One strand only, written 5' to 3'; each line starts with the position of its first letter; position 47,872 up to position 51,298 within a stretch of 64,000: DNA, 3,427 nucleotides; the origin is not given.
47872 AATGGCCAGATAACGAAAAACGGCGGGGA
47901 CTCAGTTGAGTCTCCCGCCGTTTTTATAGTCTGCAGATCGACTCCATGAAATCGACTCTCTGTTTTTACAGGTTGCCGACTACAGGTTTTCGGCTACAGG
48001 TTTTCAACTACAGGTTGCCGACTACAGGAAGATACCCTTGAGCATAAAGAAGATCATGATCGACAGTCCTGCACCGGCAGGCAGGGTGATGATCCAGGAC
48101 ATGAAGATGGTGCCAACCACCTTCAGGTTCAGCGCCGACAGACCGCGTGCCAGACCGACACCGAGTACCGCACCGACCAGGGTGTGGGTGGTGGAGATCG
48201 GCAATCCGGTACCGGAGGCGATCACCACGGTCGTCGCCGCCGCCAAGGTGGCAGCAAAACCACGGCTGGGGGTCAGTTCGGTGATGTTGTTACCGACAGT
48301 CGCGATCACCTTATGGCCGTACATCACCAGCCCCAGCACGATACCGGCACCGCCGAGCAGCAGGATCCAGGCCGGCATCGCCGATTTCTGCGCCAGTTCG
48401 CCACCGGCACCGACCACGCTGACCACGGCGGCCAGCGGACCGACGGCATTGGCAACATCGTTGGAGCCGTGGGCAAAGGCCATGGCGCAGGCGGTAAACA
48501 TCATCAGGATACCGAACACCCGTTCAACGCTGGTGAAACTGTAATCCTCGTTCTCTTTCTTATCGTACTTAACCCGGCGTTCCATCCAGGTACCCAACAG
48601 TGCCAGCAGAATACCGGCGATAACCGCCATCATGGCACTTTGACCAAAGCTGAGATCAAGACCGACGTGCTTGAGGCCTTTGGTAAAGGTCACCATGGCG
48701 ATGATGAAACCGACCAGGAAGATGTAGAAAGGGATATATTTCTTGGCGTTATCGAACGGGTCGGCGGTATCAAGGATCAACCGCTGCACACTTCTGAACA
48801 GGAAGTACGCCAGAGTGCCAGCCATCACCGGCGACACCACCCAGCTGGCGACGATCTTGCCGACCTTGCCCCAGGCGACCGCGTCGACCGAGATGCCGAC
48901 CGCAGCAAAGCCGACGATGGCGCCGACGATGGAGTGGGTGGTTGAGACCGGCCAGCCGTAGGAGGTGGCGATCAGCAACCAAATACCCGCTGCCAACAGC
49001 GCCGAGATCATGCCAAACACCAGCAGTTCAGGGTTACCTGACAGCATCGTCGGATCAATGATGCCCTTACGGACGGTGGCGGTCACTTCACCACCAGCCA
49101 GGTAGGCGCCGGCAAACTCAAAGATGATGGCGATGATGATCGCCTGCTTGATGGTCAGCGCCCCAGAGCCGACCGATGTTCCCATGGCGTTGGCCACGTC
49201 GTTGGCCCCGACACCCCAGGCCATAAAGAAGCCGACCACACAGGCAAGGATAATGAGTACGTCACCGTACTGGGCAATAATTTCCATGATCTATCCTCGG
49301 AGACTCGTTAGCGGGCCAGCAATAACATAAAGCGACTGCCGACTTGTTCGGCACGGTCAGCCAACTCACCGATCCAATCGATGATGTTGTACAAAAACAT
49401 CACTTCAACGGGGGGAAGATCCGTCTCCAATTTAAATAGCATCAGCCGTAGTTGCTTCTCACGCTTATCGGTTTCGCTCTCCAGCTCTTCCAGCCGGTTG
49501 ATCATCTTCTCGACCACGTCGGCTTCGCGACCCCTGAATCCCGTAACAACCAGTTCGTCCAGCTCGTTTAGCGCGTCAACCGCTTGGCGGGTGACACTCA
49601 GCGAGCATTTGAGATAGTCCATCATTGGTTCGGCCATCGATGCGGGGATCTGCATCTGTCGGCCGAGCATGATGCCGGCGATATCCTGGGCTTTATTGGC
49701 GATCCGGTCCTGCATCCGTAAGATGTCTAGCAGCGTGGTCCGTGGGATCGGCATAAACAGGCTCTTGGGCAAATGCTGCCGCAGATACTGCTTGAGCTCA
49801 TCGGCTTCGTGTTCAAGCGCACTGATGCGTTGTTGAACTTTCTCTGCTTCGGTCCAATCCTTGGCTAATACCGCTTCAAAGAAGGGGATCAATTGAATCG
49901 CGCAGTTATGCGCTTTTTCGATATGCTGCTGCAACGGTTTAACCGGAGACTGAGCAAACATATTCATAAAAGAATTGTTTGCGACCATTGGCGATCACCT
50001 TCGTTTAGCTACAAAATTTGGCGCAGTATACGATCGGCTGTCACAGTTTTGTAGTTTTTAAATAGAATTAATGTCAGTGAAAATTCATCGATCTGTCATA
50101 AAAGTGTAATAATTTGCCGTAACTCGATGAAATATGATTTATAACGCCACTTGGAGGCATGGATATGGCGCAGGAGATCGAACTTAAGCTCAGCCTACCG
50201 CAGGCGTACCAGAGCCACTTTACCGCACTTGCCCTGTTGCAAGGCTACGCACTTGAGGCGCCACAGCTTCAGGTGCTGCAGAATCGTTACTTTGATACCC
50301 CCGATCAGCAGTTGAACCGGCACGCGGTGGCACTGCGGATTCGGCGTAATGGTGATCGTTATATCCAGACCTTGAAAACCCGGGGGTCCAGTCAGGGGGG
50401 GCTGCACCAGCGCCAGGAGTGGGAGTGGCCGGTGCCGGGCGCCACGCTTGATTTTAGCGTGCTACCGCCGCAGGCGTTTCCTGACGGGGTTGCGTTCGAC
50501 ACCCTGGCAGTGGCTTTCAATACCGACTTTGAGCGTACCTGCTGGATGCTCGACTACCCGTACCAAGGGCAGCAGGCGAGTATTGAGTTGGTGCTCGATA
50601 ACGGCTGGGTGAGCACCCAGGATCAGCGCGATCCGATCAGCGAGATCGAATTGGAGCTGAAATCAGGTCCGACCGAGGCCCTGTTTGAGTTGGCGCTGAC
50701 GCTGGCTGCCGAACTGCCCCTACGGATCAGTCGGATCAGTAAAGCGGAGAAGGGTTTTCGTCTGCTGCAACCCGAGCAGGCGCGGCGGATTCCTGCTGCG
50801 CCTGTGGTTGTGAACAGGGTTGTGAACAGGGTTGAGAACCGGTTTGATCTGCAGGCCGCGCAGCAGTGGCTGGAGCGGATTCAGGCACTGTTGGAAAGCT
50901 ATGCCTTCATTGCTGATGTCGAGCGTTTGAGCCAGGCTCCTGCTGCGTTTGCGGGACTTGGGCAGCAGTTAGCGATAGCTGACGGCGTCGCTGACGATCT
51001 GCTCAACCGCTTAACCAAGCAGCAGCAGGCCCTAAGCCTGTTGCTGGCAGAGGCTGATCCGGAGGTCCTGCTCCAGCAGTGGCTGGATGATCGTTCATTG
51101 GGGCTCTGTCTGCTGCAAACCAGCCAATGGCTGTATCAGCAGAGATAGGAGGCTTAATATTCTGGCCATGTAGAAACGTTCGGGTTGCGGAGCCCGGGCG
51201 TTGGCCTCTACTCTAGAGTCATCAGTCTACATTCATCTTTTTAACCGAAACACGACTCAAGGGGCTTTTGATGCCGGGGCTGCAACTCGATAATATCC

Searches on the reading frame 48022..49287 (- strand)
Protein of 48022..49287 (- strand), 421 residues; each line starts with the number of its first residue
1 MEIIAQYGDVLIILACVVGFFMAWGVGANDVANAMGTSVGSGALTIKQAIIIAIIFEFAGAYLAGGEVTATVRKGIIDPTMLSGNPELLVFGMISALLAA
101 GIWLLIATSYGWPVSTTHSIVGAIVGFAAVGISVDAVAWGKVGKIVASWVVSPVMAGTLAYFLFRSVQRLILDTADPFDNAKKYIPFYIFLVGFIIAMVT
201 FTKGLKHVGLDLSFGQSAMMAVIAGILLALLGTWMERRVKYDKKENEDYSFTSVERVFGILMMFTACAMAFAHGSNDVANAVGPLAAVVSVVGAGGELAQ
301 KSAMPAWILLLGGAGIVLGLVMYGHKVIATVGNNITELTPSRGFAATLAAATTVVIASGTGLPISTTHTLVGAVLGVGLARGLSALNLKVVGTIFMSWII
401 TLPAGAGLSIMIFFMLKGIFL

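Call 48: search_protein_families(library=ncbifam, proteins=[window:48022-49287:-], max_evalue=1e-10)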
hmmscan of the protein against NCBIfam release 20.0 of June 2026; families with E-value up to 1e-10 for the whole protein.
window:48022-49287:- (421 aa): 2 families
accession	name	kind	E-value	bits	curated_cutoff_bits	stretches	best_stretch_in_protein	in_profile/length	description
NF053884.1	SulfPermCysPBac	equivalog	4.3e-39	134.4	400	2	12-206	2-186/354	sulfate permease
NF033774.1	phos_trans_PitA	exception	1.1e-21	77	800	1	304-415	381-493/498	inorganic phosphate transporter PitA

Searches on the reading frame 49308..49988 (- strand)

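Call 48: search_protein_families(library=ncbifam, proteins=[window:49308-49988:-], max_evalue=1e-10)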
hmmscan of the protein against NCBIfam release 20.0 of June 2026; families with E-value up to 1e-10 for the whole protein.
window:49308-49988:- (226 aa): 1 family
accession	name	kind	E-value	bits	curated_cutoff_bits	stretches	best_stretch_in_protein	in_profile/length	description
TIGR00153.1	TIGR00153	hypoth_equivalog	2.8e-50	171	104.3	1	5-225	3-214/217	TIGR00153 family protein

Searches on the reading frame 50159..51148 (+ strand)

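Call 48: search_protein_families(library=ncbifam, proteins=[window:50159-51148:+], max_evalue=1e-10)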
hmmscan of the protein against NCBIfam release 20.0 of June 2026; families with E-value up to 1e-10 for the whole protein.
window:50159-51148:+ (329 aa): 0 families

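Call 76: search_protein_families(library=pfam, proteins=[window:50159-51148:+], max_evalue=0.00001)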
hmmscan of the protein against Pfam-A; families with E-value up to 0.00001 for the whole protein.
window:50159-51148:+ (329 aa): 1 family
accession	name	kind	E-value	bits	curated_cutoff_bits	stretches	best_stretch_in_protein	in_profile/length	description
PF01928.26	CYTH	-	7.8e-27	94.7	23.2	1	5-199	2-178/179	CYTH domain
